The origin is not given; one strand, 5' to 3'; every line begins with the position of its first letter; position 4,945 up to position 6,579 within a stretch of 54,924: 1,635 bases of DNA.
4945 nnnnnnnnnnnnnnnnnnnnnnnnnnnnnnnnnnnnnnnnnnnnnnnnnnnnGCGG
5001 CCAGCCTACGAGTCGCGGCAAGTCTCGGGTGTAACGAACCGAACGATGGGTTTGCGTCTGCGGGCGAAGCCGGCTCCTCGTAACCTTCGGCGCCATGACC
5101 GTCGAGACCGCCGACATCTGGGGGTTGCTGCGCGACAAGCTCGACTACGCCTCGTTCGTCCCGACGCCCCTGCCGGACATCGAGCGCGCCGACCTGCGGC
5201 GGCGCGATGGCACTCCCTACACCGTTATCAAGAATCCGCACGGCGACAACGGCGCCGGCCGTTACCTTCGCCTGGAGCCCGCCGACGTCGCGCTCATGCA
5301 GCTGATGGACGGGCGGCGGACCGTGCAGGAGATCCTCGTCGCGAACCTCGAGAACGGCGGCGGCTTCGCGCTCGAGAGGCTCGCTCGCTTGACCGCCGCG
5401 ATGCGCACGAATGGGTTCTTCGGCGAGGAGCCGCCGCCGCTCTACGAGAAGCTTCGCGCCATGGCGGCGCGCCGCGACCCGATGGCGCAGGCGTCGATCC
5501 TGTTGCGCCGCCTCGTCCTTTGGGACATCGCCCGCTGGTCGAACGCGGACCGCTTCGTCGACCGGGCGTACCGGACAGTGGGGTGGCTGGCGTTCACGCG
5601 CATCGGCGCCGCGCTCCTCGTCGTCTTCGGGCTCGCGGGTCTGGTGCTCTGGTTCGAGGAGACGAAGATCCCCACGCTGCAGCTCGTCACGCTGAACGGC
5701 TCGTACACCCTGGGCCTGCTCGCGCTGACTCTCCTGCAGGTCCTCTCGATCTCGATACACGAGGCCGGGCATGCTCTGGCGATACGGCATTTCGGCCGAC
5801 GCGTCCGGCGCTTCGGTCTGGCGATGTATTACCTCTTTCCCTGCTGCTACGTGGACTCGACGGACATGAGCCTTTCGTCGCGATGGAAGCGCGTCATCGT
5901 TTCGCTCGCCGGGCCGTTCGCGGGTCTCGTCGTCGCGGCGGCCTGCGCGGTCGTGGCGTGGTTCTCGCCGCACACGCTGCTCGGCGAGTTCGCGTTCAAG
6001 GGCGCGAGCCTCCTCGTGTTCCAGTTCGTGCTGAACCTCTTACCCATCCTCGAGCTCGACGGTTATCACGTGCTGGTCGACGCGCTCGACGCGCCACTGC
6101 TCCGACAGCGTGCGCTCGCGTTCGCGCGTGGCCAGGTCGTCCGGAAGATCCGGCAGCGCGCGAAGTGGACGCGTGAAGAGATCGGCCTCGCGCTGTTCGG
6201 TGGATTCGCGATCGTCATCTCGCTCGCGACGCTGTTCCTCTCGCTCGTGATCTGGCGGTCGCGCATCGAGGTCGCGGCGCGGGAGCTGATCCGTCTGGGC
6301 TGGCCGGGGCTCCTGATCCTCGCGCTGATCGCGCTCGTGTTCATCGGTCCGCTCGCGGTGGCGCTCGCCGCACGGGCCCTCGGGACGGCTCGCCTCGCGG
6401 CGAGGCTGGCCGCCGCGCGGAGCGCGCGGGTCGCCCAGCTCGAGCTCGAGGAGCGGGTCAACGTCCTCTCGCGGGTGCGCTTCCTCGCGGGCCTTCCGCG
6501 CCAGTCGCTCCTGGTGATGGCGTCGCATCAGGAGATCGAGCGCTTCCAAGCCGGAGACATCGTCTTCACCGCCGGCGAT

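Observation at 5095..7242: Unusual domain fusion: PqqD-like RRE + site-2 protease (HEAGH / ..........) + tandem cyclic-nucleotide-binding domains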

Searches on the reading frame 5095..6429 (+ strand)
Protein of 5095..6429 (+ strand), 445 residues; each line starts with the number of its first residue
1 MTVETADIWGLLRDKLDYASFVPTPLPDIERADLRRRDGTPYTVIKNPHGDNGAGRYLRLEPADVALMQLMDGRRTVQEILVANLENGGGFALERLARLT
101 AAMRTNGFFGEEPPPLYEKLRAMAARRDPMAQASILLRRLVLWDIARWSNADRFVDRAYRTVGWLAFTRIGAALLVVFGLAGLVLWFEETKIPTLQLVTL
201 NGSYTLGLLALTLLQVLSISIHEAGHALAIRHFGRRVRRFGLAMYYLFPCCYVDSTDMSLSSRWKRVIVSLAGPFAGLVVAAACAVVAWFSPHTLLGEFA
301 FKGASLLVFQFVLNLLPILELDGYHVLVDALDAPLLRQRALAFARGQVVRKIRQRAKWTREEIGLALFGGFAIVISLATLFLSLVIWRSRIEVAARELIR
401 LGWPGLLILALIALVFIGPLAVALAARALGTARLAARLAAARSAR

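Call 31: search_protein_representatives(protein=window:5095-6429:+)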
Query: 445 residues. Proteins with E-value up to 0.001 (for the whole library): 9719; up to 1e-10: 3656; up to 1e-30: 289. The best 150 are listed.
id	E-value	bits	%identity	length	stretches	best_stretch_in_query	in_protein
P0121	3.2e-152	523.7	58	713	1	8-438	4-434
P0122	5.4e-117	407.7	61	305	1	7-310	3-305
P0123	2.9e-91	322.9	65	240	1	8-240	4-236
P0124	1.8e-67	244.5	36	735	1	7-441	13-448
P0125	9.6e-67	242.1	37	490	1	7-440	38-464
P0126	1.2e-62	228.6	38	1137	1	8-435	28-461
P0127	2.3e-62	227.7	32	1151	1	7-429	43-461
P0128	1.9e-61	224.7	32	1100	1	5-419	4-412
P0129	4.7e-61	223.3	32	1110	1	7-433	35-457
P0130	1.4e-60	221.8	34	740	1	5-428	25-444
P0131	1.8e-58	214.8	38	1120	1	5-429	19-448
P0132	3.0e-58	214.1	34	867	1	5-428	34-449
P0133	6.6e-58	213.0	34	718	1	5-429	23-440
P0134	2.3e-57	211.2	32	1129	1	6-426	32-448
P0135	2.8e-57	210.9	73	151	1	258-405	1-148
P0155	6.9e-54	199.7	32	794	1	4-432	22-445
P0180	8.5e-51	189.5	34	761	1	7-428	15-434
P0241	3.3e-44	167.8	33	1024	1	6-438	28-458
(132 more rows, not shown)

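Call 34: search_protein_families(library=pfam, proteins=[P0127, P0128, P0131, P0126, P0124, P0132, P0155, P0125, P0180, P0241], max_evalue=0.01)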
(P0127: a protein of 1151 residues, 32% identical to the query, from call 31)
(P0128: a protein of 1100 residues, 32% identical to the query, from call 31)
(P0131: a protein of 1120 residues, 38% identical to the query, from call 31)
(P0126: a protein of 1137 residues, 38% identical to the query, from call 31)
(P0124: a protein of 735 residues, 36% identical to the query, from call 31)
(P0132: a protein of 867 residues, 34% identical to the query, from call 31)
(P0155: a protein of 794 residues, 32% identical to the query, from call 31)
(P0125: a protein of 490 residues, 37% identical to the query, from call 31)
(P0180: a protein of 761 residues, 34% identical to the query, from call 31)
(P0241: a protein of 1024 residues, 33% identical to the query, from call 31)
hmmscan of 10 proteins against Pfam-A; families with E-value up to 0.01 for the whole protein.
P0127 (1151 aa): 2 families
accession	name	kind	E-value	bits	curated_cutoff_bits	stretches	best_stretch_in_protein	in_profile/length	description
PF00027.35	cNMP_binding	-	1.6e-44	150.2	27.5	2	1038-1119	5-87/89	Cyclic nucleotide-binding domain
PF05402.18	PqqD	-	0.0036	18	23.4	1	79-141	2-67/67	Coenzyme PQQ synthesis protein D (PqqD)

P0128 (1100 aa): 1 family
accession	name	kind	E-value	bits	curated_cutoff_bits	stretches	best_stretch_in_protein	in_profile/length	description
PF00027.35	cNMP_binding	-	1.9e-51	172.4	27.5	2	986-1071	3-88/89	Cyclic nucleotide-binding domain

P0131 (1120 aa): 2 families
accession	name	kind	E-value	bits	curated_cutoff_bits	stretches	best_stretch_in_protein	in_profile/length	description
PF00027.35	cNMP_binding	-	3.1e-47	158.9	27.5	2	871-955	3-87/89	Cyclic nucleotide-binding domain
PF02163.28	Peptidase_M50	-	0.00065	19.5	27.2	1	219-296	3-101/221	Peptidase family M50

P0126 (1137 aa): 2 families
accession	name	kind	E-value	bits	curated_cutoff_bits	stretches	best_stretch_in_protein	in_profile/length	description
PF00027.35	cNMP_binding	-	1.8e-30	105.2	27.5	2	1024-1109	2-88/89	Cyclic nucleotide-binding domain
PF02163.28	Peptidase_M50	-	0.00016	21.5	27.2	1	227-301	5-100/221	Peptidase family M50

P0124 (735 aa): 2 families
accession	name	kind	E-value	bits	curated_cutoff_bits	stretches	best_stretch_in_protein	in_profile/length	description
PF00027.35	cNMP_binding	-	9.7e-47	157.3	27.5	2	486-571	2-87/89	Cyclic nucleotide-binding domain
PF02163.28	Peptidase_M50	-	9.3e-08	32.1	27.2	1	220-295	7-103/221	Peptidase family M50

P0132 (867 aa): 1 family
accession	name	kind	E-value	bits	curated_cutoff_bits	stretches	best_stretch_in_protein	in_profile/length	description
PF02163.28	Peptidase_M50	-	6.6e-09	35.9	27.2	2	237-312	6-102/221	Peptidase family M50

P0155 (794 aa): 2 families
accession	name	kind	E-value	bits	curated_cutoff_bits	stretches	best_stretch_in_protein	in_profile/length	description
PF05402.18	PqqD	-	0.00044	21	23.4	1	65-121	7-66/67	Coenzyme PQQ synthesis protein D (PqqD)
PF02163.28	Peptidase_M50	-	0.00047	20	27.2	1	224-301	3-102/221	Peptidase family M50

P0125 (490 aa): 1 family
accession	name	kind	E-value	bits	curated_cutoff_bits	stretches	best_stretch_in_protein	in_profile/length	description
PF02163.28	Peptidase_M50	-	2.4e-09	37.3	27.2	1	238-318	3-104/221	Peptidase family M50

P0180 (761 aa): 1 family
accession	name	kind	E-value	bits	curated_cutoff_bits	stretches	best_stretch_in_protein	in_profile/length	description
PF11667.14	DUF3267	-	0.0026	18.5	27.1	1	221-320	3-95/108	Putative zincin peptidase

P0241 (1024 aa): 1 family
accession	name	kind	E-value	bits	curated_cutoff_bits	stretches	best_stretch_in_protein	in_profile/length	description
PF02163.28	Peptidase_M50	-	0.00057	19.7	27.2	0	237-311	7-102/221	Peptidase family M50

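Call 59: find_related_loci(query=A4, collection=genome_contigs, flank=10000)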
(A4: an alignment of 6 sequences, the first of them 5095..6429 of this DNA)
Query A4 (445 aa) in genome_contigs; peptide patterns used: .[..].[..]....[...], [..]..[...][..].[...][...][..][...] (x = any residue, [..] = any of these).
599 stretches matched a pattern (row limit reached: there are more); 530 encode a relative of the query (tblastn E <= 1e-3); the best 80 are kept; 80 distinct loci.
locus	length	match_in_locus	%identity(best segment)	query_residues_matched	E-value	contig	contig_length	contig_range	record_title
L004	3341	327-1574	76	9-424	0e+0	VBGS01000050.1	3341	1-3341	MAG: Chloroflexi bacterium isolate CF_84 14_0927_12_20cm_scaffold_7556, whole genome shotgun sequence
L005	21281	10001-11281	73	7-433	0e+0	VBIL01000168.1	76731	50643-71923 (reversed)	MAG: Chloroflexi bacterium isolate CF_129 14_1009_12_30cm_scaffold_970, whole genome shotgun sequence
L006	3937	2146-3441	72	7-438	0e+0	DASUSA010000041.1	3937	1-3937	MAG TPA_asm: Candidatus Limnocylindria bacterium isolate SMAG_U1722 k141_597620, whole genome shotgun sequence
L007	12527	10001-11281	73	7-433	0e+0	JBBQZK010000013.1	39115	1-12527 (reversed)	MAG: Candidatus Limnocylindria bacterium isolate Co_metawrap_2216 Cmw_2216_k141_900737_length_39115_cov_16.9984, whole g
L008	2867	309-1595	72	7-435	0e+0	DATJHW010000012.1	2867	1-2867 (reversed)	MAG TPA_asm: Candidatus Saccharimonadales bacterium isolate SMAG_U15522 k141_10391376, whole genome shotgun sequence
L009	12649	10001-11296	72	7-438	0e+0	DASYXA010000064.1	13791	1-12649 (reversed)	MAG TPA_asm: Candidatus Limnocylindria bacterium isolate SMAG_U6296 k141_376156, whole genome shotgun sequence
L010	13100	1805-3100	72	7-438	0e+0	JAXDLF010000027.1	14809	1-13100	MAG: Chloroflexota bacterium isolate BP_611 scaffold_458857, whole genome shotgun sequence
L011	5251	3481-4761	71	7-433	0e+0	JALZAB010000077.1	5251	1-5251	MAG: Chloroflexota bacterium isolate KAP bin80 SD1490-92_k127_1610916, whole genome shotgun sequence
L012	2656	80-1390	71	7-443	0e+0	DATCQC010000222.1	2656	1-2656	MAG TPA_asm: Candidatus Limnocylindria bacterium isolate SMAG_U7243 k141_42971, whole genome shotgun sequence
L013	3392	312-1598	71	7-435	0e+0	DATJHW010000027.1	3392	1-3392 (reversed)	MAG TPA_asm: Candidatus Saccharimonadales bacterium isolate SMAG_U15522 k141_8696104, whole genome shotgun sequence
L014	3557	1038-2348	70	7-443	0e+0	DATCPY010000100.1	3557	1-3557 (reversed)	MAG TPA_asm: Candidatus Limnocylindria bacterium isolate SMAG_U7239 k141_74041, whole genome shotgun sequence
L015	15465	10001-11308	70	7-442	0e+0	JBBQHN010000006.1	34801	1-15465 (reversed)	MAG: Candidatus Limnocylindria bacterium isolate Co_metawrap_902 Cmw_902_k141_1624900_length_34801_cov_14.9968, whole ge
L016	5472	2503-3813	70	7-443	0e+0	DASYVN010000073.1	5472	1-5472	MAG TPA_asm: Candidatus Limnocylindria bacterium isolate SMAG_U6255 k141_268520, whole genome shotgun sequence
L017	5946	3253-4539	69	5-433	0e+0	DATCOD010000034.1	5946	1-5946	MAG TPA_asm: Candidatus Limnocylindria bacterium isolate SMAG_U7192 k141_2113, whole genome shotgun sequence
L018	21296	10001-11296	71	7-438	0e+0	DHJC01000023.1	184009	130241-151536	MAG TPA_asm: Chloroflexi bacterium UBA4730 UBA4730_contig_115, whole genome shotgun sequence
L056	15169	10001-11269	38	2-428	3e-76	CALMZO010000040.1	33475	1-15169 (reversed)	MAG TPA_asm: uncultured Chloroflexi bacterium isolate SRR6670122_bin.22_CONCOCT_v1.1_MAG genome assembly, contig: ERZ534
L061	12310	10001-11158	36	7-397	1e-69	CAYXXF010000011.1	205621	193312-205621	MAG TPA_asm: uncultured Anaerolineales bacterium isolate SRP173033_co1_212 genome assembly, contig: NODE_53_length_20562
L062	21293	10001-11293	36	6-439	1e-69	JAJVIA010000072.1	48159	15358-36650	MAG: Anaerolineae bacterium isolate Bin_34 c_000000002232, whole genome shotgun sequence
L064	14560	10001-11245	37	6-424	1e-69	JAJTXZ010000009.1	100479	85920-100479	MAG: Anaerolineae bacterium isolate DTUCFX8 9-Genome25, whole genome shotgun sequence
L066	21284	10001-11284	31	4-436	6e-67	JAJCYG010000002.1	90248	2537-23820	MAG: Actinomycetes bacterium isolate OFTM219 OFTM219_1, whole genome shotgun sequence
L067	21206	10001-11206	36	2-398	1e-66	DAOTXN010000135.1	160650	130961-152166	MAG TPA_asm: Anaerolineae bacterium isolate H21_255 k133_2503086, whole genome shotgun sequence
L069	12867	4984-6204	34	5-414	2e-65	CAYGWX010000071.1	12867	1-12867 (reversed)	MAG TPA_asm: uncultured bacterium isolate ERP119294_co1_425 genome assembly, contig: NODE_6509_length_12867_cov_26.45012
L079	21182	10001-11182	34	6-390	3e-62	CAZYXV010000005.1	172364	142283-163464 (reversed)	MAG TPA_asm: uncultured Anaerolineae bacterium isolate binchicken_co26_194 genome assembly, contig: NODE_76_length_17236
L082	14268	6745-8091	35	7-426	3e-63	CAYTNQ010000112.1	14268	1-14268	MAG TPA_asm: uncultured Anaerolineales bacterium isolate binchicken_co294_35 genome assembly, contig: NODE_4232_length_1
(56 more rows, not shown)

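Call 62: search_protein_families(library=pfam, proteins=[L066:13050-13262:+, L079:13324-13587:+, L069:7164-7379:+, L082:10168-10392:+, L064:8426-8692:+], max_evalue=5)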
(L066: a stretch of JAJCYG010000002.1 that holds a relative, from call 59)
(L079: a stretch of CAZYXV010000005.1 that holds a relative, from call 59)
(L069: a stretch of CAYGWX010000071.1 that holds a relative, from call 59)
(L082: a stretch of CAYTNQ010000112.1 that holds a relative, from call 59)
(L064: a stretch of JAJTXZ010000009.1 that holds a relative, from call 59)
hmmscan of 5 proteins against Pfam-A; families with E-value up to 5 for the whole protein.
L066:13050-13262:+ (71 aa): 5 families
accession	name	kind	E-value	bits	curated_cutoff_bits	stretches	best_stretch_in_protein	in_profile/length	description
PF17982.7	C5HCH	-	0.00068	20.2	26.3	1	3-30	3-30/50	NSD Cys-His rich domain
PF09947.15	DUF2180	-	0.014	15.9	22.2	1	2-28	1-32/68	Uncharacterized protein conserved in archaea (DUF2180)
PF10764.14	Gin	-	0.043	14.3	27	1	42-59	7-24/45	Inhibitor of sigma-G Gin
PF22586.1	ANCHR-like_BBOX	-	0.28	11.7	27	1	4-29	2-27/39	ANCHR-like B-box zinc-binding domain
PF01428.23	zf-AN1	-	0.62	10.7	27.9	1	6-28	5-29/40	AN1-like Zinc finger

L079:13324-13587:+ (88 aa): 4 families
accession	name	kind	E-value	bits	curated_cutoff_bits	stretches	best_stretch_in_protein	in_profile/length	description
PF17982.7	C5HCH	-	0.00011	22.7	26.3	1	20-45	3-28/50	NSD Cys-His rich domain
PF09947.15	DUF2180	-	0.06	14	22.2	1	19-46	1-33/68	Uncharacterized protein conserved in archaea (DUF2180)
PF22586.1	ANCHR-like_BBOX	-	0.12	13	27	1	21-45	2-26/39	ANCHR-like B-box zinc-binding domain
PF00643.29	zf-B_box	-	0.34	11.6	24.1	1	20-42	5-28/42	B-box zinc finger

L069:7164-7379:+ (72 aa): 2 families
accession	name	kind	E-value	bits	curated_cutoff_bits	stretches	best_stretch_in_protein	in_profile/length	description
PF17982.7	C5HCH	-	3.3e-05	24.4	26.3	1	4-29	3-28/50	NSD Cys-His rich domain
PF09947.15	DUF2180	-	0.0045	17.6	22.2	1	3-28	1-31/68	Uncharacterized protein conserved in archaea (DUF2180)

L082:10168-10392:+ (75 aa): 7 families
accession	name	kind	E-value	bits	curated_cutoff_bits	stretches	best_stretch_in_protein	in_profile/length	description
PF17982.7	C5HCH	-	9.4e-05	22.9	26.3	1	7-32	3-28/50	NSD Cys-His rich domain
PF09947.15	DUF2180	-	0.025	15.2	22.2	1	6-33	1-33/68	Uncharacterized protein conserved in archaea (DUF2180)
PF12773.13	DZR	-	0.081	13.5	27.3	1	6-23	13-42/45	Double zinc ribbon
PF00643.29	zf-B_box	-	0.2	12.3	24.1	1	5-29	3-28/42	B-box zinc finger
PF22586.1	ANCHR-like_BBOX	-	0.25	11.9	27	1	8-32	2-26/39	ANCHR-like B-box zinc-binding domain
PF01363.27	FYVE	-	0.31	11.6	27.8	1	4-37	7-45/67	FYVE zinc finger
PF01428.23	zf-AN1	-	2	9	27.9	1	11-31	6-28/40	AN1-like Zinc finger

L064:8426-8692:+ (89 aa): 3 families
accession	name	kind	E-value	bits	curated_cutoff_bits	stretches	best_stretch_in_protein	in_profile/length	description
PF17982.7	C5HCH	-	0.0025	18.4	26.3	1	18-43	3-28/50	NSD Cys-His rich domain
PF09947.15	DUF2180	-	0.023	15.2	22.2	1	24-64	13-51/68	Uncharacterized protein conserved in archaea (DUF2180)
PF01428.23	zf-AN1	-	0.034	14.7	27.9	1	28-42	14-28/40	AN1-like Zinc finger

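Call 63: search_protein_families(library=ncbifam, proteins=[P0127, P0128, P0131, P0125, P0124], max_evalue=0.01)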
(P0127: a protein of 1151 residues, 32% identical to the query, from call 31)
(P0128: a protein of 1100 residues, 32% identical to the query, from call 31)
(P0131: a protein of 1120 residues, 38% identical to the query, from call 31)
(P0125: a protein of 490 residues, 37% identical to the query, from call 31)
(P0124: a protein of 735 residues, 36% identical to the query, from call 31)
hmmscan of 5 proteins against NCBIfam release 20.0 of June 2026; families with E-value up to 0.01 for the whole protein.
P0127 (1151 aa): 11 families
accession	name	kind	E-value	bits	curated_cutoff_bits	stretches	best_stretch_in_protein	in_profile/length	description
NF041824.1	daptide_HExxH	equivalog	5e-38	131.2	300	1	127-448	63-364/379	daptide biosynthesis intramembrane metalloprotease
NF058543.1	ActPatMycb56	equivalog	1.8e-26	92.7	460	2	889-990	3-104/317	acetyltransferase Pat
NF008732.0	PRK11753.1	equivalog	3.9e-21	75.5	266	2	1025-1143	16-136/214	cAMP-activated global transcriptional regulator CRP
NF041163.2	encap_f2b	equivalog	2.5e-20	73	400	2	883-1006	72-198/450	family 2B encapsulin nanocompartment shell protein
TIGR03896.1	cyc_nuc_ocin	subfamily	4.8e-15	55.7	161.05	2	888-1005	144-262/317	bacteriocin-type transport-associated protein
NF006901.0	PRK09392.1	equivalog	1.6e-13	50.6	211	2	1009-1122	7-120/236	transcriptional activator FtrB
NF058609.1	RiPP_HExxH_LiaK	equivalog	2e-10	40.7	225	1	206-364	59-214/246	YydH/LiaK family epipeptide maturation metalloprotease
NF050815.1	TransActFtrBCaul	equivalog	1e-09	38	300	1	1011-1115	11-115/251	transcriptional activator FtrB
TIGR04248.1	SCM_PqqD_rel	equivalog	0.00049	20.2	100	1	77-118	14-55/84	SynChlorMet cassette protein ScmD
NF052518.1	TransRegLdrP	equivalog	0.00089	19.3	300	0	1038-1090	5-58/195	transcriptional regulator LdrP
NF007707.0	PRK10402.1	subfamily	0.0098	15.5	180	0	1036-1118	35-118/226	transcriptional regulator YeiL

P0128 (1100 aa): 13 families
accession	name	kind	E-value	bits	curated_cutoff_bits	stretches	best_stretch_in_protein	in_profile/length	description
NF041824.1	daptide_HExxH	equivalog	5.2e-42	144.3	300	1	42-400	18-362/379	daptide biosynthesis intramembrane metalloprotease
NF058543.1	ActPatMycb56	equivalog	4.3e-31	108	460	2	837-942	2-106/317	acetyltransferase Pat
NF041163.2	encap_f2b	equivalog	2e-28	99.7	400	2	961-1092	73-206/450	family 2B encapsulin nanocompartment shell protein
NF008732.0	PRK11753.1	equivalog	4.4e-24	85.1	266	2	978-1094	19-136/214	cAMP-activated global transcriptional regulator CRP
TIGR03896.1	cyc_nuc_ocin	subfamily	2.7e-20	73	161.05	2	966-1078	145-257/317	bacteriocin-type transport-associated protein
NF010499.0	PRK13918.1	equivalog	2.6e-08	33.6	274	1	858-913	16-70/205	CRP/FNR family transcriptional regulator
NF007707.0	PRK10402.1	subfamily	1.9e-07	30.9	180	1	985-1094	34-144/226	transcriptional regulator YeiL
NF006901.0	PRK09392.1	equivalog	2.1e-07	30.5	211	1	960-1078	8-125/236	transcriptional activator FtrB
NF050806.1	TransRegFixKCaul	equivalog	2.6e-05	23.6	300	0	971-1079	12-117/215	transcriptional regulator FixK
TIGR03697.1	NtcA_cyano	equivalog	0.00018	21.4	244.95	0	992-1091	3-104/193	global nitrogen regulator NtcA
NF052518.1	TransRegLdrP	equivalog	0.00088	19.3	300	0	858-920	3-65/195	transcriptional regulator LdrP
NF050815.1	TransActFtrBCaul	equivalog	0.0013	18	300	0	962-1073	12-122/251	transcriptional activator FtrB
NF045989.1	TransRegFnrLRhodb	equivalog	0.0069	15.6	300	0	858-950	40-129/245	transcriptional regulator FnrL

P0131 (1120 aa): 11 families
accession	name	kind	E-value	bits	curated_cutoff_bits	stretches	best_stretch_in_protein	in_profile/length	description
NF041824.1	daptide_HExxH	equivalog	3.9e-40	138.2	300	1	172-415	119-349/379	daptide biosynthesis intramembrane metalloprotease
NF058543.1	ActPatMycb56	equivalog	4.3e-33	114.5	460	2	979-1100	3-123/317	acetyltransferase Pat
NF041163.2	encap_f2b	equivalog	2e-25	89.9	400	2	847-968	74-197/450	family 2B encapsulin nanocompartment shell protein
TIGR03896.1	cyc_nuc_ocin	subfamily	2.2e-20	73.2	161.05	2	848-955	142-249/317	bacteriocin-type transport-associated protein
NF008732.0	PRK11753.1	equivalog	1.5e-19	70.3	266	2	987-1103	15-133/214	cAMP-activated global transcriptional regulator CRP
NF058609.1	RiPP_HExxH_LiaK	equivalog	2.5e-13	50.3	225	1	181-338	58-212/246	YydH/LiaK family epipeptide maturation metalloprotease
NF006901.0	PRK09392.1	equivalog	1.9e-11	43.7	211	2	972-1082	7-117/236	transcriptional activator FtrB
NF050815.1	TransActFtrBCaul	equivalog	2.6e-09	36.7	300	1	974-1079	11-116/251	transcriptional activator FtrB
NF052518.1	TransRegLdrP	equivalog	1.2e-07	31.9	300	1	1002-1086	6-90/195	transcriptional regulator LdrP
NF010499.0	PRK13918.1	equivalog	2.5e-06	27.1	274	0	996-1080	13-96/205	CRP/FNR family transcriptional regulator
NF007707.0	PRK10402.1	subfamily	3.4e-05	23.6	180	0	871-961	35-126/226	transcriptional regulator YeiL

P0125 (490 aa): 2 families
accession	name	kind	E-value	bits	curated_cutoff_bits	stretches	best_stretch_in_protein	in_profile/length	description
NF041824.1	daptide_HExxH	equivalog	1.3e-37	129.8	300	1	72-415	17-344/379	daptide biosynthesis intramembrane metalloprotease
NF058609.1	RiPP_HExxH_LiaK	equivalog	6.2e-12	45.7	225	1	234-358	91-213/246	YydH/LiaK family epipeptide maturation metalloprotease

P0124 (735 aa): 12 families
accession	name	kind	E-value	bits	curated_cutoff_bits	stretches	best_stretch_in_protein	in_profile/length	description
NF041824.1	daptide_HExxH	equivalog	1.7e-40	139.3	300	1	156-390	107-340/379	daptide biosynthesis intramembrane metalloprotease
NF058543.1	ActPatMycb56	equivalog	1e-25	90.3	460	2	594-708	2-111/317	acetyltransferase Pat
NF041163.2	encap_f2b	equivalog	3.3e-20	72.6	400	2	588-719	71-200/450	family 2B encapsulin nanocompartment shell protein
NF008732.0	PRK11753.1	equivalog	4.3e-20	72.1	266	2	607-711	19-120/214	cAMP-activated global transcriptional regulator CRP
TIGR03896.1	cyc_nuc_ocin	subfamily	1.6e-14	54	161.05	2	482-575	160-253/317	bacteriocin-type transport-associated protein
NF058609.1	RiPP_HExxH_LiaK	equivalog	7e-13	48.8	225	1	212-338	94-214/246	YydH/LiaK family epipeptide maturation metalloprotease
NF052518.1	TransRegLdrP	equivalog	8e-09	35.8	300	1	492-547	8-63/195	transcriptional regulator LdrP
NF006901.0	PRK09392.1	equivalog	1.5e-07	30.9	211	1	585-652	4-71/236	transcriptional activator FtrB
NF050815.1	TransActFtrBCaul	equivalog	3.4e-06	26.5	300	0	583-660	4-79/251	transcriptional activator FtrB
NF010499.0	PRK13918.1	equivalog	0.0039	16.7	274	0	490-543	19-71/205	CRP/FNR family transcriptional regulator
NF007707.0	PRK10402.1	subfamily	0.0058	16.3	180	0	482-552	30-100/226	transcriptional regulator YeiL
NF050806.1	TransRegFixKCaul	equivalog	0.007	15.6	300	0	606-640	18-52/215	transcriptional regulator FixK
